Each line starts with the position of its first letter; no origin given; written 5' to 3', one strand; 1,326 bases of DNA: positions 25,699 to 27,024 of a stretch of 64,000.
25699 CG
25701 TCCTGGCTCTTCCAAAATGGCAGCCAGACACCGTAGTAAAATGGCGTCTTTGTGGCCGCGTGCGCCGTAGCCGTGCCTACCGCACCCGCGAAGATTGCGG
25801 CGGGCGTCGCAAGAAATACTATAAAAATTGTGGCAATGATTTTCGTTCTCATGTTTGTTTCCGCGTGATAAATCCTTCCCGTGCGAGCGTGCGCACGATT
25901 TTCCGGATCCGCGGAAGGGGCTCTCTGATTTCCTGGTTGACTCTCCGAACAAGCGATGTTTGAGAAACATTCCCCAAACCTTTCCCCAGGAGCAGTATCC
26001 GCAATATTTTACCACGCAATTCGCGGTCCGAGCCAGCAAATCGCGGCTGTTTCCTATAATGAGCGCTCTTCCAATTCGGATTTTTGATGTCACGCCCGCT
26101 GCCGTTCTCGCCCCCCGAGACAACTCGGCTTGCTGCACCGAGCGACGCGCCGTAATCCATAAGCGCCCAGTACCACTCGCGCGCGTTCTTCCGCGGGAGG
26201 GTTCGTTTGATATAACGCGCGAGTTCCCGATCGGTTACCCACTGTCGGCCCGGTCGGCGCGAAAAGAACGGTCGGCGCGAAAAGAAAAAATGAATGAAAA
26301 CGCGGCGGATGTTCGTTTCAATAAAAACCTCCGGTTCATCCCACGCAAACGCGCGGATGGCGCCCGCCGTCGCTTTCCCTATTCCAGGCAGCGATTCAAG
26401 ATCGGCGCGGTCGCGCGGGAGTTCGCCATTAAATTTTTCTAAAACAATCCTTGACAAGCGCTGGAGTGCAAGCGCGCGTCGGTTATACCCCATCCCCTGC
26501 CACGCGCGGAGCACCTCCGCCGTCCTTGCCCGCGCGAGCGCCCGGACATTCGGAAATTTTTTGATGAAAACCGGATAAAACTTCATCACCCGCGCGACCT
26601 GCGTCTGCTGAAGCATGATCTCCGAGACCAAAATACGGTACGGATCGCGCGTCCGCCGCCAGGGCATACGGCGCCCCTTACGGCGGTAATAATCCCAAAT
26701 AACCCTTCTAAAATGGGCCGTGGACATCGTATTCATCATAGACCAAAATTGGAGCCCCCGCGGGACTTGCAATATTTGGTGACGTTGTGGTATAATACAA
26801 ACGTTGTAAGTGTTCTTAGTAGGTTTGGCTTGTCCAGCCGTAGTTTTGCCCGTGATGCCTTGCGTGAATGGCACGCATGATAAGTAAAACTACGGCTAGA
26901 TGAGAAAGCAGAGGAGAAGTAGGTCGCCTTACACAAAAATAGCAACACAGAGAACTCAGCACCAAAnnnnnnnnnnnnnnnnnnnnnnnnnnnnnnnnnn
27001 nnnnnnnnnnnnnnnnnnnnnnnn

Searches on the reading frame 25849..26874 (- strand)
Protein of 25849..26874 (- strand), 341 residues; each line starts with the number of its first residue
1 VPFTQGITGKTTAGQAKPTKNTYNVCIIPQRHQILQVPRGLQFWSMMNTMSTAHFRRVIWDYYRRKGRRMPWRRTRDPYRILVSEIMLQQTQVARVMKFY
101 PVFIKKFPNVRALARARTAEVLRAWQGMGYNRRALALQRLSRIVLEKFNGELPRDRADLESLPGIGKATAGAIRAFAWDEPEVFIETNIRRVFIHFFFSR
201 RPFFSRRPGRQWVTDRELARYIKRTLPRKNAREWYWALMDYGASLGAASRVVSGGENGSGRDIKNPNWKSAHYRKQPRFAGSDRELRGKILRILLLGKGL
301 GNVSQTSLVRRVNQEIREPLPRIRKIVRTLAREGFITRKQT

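Call 86: search_protein_families(library=pfam, proteins=[window:25849-26874:-], max_evalue=0.00001)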
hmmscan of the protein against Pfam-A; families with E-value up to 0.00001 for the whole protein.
window:25849-26874:- (341 aa): 2 families
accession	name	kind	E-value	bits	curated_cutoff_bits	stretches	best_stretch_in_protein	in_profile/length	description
PF00730.31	HhH-GPD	-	5.6e-14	52.8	26.2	1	83-200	1-90/108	HhH-GPD superfamily base excision DNA repair protein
PF00633.29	HHH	-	6.4e-08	32.5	24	1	147-176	1-30/30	Helix-hairpin-helix motif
